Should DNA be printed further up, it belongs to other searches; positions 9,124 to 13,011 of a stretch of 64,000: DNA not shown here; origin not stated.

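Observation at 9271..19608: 3445-aa giant envelope protein combining a Cys-rich ectodomain, membrane segments, an FHA-like domain and a C-terminal Cys/His hydrolase-like module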

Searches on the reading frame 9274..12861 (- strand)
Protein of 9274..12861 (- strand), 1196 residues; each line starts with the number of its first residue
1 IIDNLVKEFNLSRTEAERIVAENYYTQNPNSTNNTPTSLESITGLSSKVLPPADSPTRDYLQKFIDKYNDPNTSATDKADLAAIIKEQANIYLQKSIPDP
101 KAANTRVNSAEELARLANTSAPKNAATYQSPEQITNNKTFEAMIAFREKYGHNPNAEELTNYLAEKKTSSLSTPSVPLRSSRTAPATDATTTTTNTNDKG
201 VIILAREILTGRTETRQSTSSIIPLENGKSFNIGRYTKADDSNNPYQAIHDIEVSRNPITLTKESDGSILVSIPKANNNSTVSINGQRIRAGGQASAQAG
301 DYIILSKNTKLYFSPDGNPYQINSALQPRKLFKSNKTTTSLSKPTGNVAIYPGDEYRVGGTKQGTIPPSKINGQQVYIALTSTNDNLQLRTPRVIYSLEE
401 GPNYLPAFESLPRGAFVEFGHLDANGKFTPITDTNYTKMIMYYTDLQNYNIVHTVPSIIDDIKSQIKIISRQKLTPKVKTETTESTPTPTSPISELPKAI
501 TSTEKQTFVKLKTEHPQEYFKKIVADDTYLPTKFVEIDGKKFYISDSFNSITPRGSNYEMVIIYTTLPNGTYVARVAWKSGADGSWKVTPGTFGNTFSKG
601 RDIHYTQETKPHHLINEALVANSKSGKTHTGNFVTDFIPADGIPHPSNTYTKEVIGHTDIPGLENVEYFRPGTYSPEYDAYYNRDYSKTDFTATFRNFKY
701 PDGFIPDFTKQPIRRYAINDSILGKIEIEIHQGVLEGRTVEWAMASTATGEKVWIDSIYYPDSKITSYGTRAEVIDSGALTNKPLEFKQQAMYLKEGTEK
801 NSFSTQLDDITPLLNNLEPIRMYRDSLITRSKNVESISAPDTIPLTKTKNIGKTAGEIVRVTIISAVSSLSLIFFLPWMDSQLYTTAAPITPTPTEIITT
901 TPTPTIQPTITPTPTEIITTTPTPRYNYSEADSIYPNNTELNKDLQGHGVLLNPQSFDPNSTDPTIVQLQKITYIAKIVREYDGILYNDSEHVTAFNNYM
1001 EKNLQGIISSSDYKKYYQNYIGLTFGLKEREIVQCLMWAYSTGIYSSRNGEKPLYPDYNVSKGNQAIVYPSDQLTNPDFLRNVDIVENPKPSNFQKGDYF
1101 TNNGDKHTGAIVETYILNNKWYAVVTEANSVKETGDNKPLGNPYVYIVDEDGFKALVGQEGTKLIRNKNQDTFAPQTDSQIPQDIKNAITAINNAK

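Call 18: search_protein_families(library=ncbifam, proteins=[window:9274-12861:-], max_evalue=0.1)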
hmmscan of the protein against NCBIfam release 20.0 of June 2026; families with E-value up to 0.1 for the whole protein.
window:9274-12861:- (1196 aa): 0 families

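Call 33: search_protein_representatives(protein=window:9274-12861:-)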
Query: 1196 residues. Proteins with E-value up to 0.001 (for the whole library): 411; up to 1e-10: 280; up to 1e-30: 61. The best 150 are listed.
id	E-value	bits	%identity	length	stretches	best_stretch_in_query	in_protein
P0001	0.0e+00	2682.0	100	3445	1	1-1196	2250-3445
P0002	1.6e-54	201.7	41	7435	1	488-838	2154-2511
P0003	9.9e-53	195.8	52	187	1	638-827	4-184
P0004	1.5e-50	188.6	35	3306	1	491-893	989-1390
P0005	8.3e-49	182.8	38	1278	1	502-827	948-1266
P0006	4.8e-48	180.3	31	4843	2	527-826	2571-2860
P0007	6.9e-48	179.8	36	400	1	469-835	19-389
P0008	3.7e-46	174.0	36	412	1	506-841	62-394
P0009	1.2e-45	172.4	40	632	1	516-826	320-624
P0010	2.3e-45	171.4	39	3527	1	458-826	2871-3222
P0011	5.5e-45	170.2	38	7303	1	500-874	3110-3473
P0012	1.2e-44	169.0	37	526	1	518-826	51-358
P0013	2.9e-44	167.8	37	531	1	516-826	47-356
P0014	4.2e-44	167.3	36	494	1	500-823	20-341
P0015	7.3e-44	166.5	35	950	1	486-856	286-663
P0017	9.7e-43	162.7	38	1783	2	661-835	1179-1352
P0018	1.3e-42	162.3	34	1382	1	469-856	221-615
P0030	4.6e-37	143.9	33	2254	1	507-841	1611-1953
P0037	2.6e-34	134.8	35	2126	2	29-474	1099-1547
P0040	9.5e-34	133.0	39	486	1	533-824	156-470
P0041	9.7e-34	132.9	36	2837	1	515-827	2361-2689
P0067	2.2e-29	118.5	34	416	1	527-793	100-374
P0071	2.8e-29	118.1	28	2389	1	502-929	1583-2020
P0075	5.2e-29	117.3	32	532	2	519-831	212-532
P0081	3.9e-28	114.4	37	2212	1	225-507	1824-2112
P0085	1.4e-27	112.6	39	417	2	685-826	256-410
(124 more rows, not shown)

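Call 37: search_protein_families(library=pfam, alignment_id=A1, max_evalue=0.001)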
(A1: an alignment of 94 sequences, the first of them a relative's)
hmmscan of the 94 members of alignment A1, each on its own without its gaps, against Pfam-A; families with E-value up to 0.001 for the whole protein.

A. member 1, P0007 (400 aa): 0 families

B. families by the number of members that match (of 94 scanned): 9 families
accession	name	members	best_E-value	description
PF00498.31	FHA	25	1.2e-15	FHA domain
PF16697.10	Yop-YscD_cpl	3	4.1e-06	Inner membrane component of T3SS, cytoplasmic domain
PF12796.13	Ank_2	2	1e-37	Ankyrin repeats (3 copies)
PF00023.36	Ank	2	2e-22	Ankyrin repeat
PF13637.12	Ank_4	2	1.3e-18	Ankyrin repeats (many copies)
PF13606.12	Ank_3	2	1e-17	Ankyrin repeat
PF13857.12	Ank_5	2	2.2e-16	Ankyrin repeats (many copies)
PF24521.3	Ank_KRIT1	1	1.8e-06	KRIT1 ankyrin-repeats domain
PF00069.31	Pkinase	1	0.00025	Protein kinase domain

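Call 43: search_protein_families(library=pfam, proteins=[P0081, P0037, P0014, P0075, P0017, P0030], max_evalue=0.01)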
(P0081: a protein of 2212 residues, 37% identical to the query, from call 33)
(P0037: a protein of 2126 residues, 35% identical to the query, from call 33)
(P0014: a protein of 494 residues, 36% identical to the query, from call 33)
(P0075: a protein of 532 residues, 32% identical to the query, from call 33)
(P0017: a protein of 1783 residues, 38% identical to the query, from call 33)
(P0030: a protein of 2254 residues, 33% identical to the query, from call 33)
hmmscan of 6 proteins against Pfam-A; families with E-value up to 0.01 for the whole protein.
P0081 (2212 aa): 0 families

P0037 (2126 aa): 0 families

P0014 (494 aa): 2 families
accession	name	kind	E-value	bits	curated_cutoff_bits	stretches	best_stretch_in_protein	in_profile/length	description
PF00498.31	FHA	-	3.2e-08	34.3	20.7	1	432-476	2-48/67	FHA domain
PF16697.10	Yop-YscD_cpl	-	0.00097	19.8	33.2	1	429-475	17-64/94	Inner membrane component of T3SS, cytoplasmic domain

P0075 (532 aa): 1 family
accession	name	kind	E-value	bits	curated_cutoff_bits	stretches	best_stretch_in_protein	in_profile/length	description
PF00498.31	FHA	-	1.2e-05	26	20.7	1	129-184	2-50/67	FHA domain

P0017 (1783 aa): 3 families
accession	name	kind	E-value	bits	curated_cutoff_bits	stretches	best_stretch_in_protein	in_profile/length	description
PF00498.31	FHA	-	1.9e-10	41.5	20.7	1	881-932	1-53/67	FHA domain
PF16697.10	Yop-YscD_cpl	-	5.6e-07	30.2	33.2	1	870-933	9-72/94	Inner membrane component of T3SS, cytoplasmic domain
PF01476.26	LysM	-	0.0023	18.3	20.9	1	100-153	1-43/43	LysM domain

P0030 (2254 aa): 1 family
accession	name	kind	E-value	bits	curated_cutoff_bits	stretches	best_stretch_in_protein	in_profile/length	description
PF00149.33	Metallophos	-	2.6e-09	38.2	21.5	1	1960-2196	3-190/191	Calcineurin-like phosphoesterase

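Call 46: list_cluster_members(proteins=[P0001, P0085, P0151, P0013, P0014, P0075, P0040, P0067, P0081, P0037])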
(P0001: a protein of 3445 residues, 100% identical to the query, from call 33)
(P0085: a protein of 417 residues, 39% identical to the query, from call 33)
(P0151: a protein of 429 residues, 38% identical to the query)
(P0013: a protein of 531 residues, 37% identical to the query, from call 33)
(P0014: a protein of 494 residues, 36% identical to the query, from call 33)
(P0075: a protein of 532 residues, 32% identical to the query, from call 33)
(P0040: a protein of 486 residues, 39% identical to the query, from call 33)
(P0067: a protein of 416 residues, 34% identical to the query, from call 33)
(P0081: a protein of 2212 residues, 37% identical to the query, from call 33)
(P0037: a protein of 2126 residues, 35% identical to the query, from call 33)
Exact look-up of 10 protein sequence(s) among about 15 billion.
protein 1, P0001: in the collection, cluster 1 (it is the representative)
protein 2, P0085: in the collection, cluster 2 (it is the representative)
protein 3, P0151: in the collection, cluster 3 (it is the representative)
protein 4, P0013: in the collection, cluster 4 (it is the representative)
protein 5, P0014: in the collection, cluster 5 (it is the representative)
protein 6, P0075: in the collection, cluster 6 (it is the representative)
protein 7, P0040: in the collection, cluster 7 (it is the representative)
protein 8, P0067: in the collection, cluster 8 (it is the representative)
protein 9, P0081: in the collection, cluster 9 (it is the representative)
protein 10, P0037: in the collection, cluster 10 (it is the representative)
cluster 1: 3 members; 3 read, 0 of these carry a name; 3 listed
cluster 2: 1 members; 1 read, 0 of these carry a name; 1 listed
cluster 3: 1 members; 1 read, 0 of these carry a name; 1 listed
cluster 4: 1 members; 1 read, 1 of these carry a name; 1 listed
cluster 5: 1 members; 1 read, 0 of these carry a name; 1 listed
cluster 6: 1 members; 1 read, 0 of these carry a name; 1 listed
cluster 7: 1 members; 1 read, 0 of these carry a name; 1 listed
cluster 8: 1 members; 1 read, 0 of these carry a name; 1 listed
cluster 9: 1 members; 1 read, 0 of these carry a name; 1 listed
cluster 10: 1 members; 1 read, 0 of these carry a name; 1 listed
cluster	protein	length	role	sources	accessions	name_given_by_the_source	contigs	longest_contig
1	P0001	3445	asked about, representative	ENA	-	-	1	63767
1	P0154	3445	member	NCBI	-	-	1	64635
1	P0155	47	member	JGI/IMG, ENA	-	-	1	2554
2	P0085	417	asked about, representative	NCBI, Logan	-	-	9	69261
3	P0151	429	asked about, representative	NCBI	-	-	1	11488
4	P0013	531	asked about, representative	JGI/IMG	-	hypothetical protein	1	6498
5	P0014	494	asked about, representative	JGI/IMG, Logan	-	-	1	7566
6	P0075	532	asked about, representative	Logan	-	-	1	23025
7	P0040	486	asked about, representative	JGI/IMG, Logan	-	-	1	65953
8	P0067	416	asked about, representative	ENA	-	-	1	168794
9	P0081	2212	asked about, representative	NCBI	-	-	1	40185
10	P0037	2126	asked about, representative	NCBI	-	-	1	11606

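Call 57: find_encoding_contigs(protein=P0085, flank=8000, max_places=3)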
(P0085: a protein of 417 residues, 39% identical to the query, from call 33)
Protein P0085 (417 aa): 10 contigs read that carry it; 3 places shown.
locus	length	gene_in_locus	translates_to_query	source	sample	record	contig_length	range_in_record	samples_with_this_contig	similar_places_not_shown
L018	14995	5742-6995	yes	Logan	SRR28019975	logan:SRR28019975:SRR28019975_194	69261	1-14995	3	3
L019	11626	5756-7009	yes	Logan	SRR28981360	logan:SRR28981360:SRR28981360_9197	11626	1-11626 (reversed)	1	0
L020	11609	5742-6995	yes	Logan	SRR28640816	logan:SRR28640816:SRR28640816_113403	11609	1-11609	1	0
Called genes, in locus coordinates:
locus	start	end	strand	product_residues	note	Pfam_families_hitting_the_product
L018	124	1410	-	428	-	PF00079:Serpin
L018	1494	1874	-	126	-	PF01042:Ribonuc_L-PSP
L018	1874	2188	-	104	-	PF00576:Transthyretin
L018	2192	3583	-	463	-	PF07992:Pyr_redox_2, PF13454:NAD_binding_9 (weak), PF13738:Pyr_redox_3, PF13434:Lys_Orn_oxgnase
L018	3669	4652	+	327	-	PF01408:GFO_IDH_MocA, PF03807:F420_oxidored (weak), PF22725:GFO_IDH_MocA_C3 (faint)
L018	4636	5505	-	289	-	PF01522:Polysacc_deac_1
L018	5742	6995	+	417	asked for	-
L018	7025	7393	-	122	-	-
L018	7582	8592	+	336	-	PF22086:DUF6940 (weak)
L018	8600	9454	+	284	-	-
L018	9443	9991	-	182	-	PF13606:Ank_3 (faint), PF12796:Ank_2 (weak), PF13637:Ank_4 (faint), PF00023:Ank (faint), PF12796:Ank_2, PF13857:Ank_5 (faint)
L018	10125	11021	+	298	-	-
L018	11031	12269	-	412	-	-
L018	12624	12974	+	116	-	-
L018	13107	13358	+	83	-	-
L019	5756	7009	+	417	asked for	-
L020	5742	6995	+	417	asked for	-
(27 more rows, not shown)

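Call 59: find_encoding_contigs(protein=P0075, flank=8000, max_places=2)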
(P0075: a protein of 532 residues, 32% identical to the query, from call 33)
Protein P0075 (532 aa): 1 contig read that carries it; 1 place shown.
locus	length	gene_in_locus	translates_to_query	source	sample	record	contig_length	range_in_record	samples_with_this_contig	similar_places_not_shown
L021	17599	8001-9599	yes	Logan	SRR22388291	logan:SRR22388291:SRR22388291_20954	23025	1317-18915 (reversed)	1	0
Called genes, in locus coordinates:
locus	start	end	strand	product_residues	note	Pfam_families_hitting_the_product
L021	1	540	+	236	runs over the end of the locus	PF00005:ABC_tran, PF13304:AAA_21 (weak)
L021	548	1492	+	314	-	PF18075:FtsX_ECD, PF02687:FtsX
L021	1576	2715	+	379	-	PF05257:CHAP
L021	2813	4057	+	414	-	PF22694:CtpB_N-like (weak), PF00595:PDZ, PF13180:PDZ_2 (weak), PF17820:PDZ_6, PF03572:Peptidase_S41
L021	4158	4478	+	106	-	PF01402:RHH_1 (weak)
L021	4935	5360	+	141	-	-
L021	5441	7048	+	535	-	PF06418:CTP_synth_N, PF00117:GATase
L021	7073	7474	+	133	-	PF00072:Response_reg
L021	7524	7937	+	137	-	-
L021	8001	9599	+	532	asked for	PF00498:FHA (faint)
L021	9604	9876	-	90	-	PF01016:Ribosomal_L27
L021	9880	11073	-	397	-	PF01170:UPF0020 (weak), PF01555:N6_N4_Mtase (weak), PF13847:Methyltransf_31, PF13649:Methyltransf_25 (weak)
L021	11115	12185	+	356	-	PF03706:LPG_synthase_TM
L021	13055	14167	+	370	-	PF13742:tRNA_anti_2, PF01336:tRNA_anti-codon (weak), PF02601:Exonuc_VII_L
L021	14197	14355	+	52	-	PF02609:Exonuc_VII_S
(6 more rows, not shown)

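Call 64: predict_structure(alignment_id=A4)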
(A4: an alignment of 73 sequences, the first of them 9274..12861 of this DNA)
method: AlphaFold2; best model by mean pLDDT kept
length: 1196 residues; sequences in the alignment: 73
mean_pLDDT: 59.3   pTM: 0.49
mean pLDDT of the five models: 59.3, 58.4, 56.9, 56.9, 56.2
residues with pLDDT >= 90: 285; 70-90: 166; 50-70: 151; < 50: 594
segments of 3 or more residues with pLDDT < 50: 27-40, 45-47, 96-136, 170-223, 235-256, 275-278, 281-302, 309-419, 433-458, 467-491, 837-956, 978-990, 1013-1110, 1128-1142, 1159-1162, 1170-1172
pLDDT, mean of each block of 10 residues (from residue 1): 79 87 57 43 52 75 88 84 80 54 35 31 32 50 85 85 71 36 32 31 30 33 61 51 40 52 79 58 46 38 56 37 32 33 33 33 34 31 33 29 34 38 60 40 31 43 50 38 36 72 93 90 93 96 96 89 96 95 90 91 93 95 83 83 81 95 95 89 89 98 98 94 95 98 97 98 98 97 97 98 97 98 95 58 41 39 39 35 32 35 39 35 29 31 29 44 58 50 43 55 52 43 36 35 28 28 26 30 27 35 38 56 57 38 57 53 50 58 69 54
secondary structure, 60 per line:
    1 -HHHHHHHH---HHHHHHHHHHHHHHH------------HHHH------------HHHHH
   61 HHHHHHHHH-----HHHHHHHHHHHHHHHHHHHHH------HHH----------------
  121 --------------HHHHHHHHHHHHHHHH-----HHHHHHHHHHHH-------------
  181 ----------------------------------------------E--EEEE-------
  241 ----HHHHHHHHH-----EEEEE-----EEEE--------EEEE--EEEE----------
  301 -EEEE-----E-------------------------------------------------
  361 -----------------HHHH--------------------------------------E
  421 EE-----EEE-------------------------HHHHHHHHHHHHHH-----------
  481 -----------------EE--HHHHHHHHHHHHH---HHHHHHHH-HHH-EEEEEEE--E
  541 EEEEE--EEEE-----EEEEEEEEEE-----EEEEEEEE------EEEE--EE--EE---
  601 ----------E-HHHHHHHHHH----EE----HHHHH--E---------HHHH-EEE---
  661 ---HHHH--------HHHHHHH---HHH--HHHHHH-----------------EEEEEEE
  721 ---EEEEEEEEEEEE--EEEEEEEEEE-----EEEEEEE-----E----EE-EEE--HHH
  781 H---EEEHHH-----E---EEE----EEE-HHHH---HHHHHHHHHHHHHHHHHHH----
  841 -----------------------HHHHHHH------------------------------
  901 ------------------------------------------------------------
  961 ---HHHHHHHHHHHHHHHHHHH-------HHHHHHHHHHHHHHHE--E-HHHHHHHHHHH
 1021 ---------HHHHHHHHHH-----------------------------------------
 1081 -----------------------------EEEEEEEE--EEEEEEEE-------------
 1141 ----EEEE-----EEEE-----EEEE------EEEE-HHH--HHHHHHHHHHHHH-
elements in order (helices of 4 or more, strands of 3 or more residues): H2-9 H13-27 H40-43 H56-69 H75-95 H135-150 H156-167 E230-233 H245-253 E259-263 E269-272 E281-284 E287-290 E302-305 H378-381 E420-422 E428-430 H456-469 H502-514 H518-525 E531-537 E540-545 E548-551 E557-566 E572-579 E586-589 H613-622 H633-637 H650-653 E655-657 H664-667 H676-682 H691-696 E714-720 E724-735 E738-747 E753-759 E773-775 H778-781 E785-787 E800-802 E807-809 H811-814 H818-836 H864-870 H964-982 H990-1004 H1010-1020 H1030-1039 E1110-1117 E1120-1127 E1145-1148 E1154-1157 E1163-1166 E1173-1176 H1183-1195
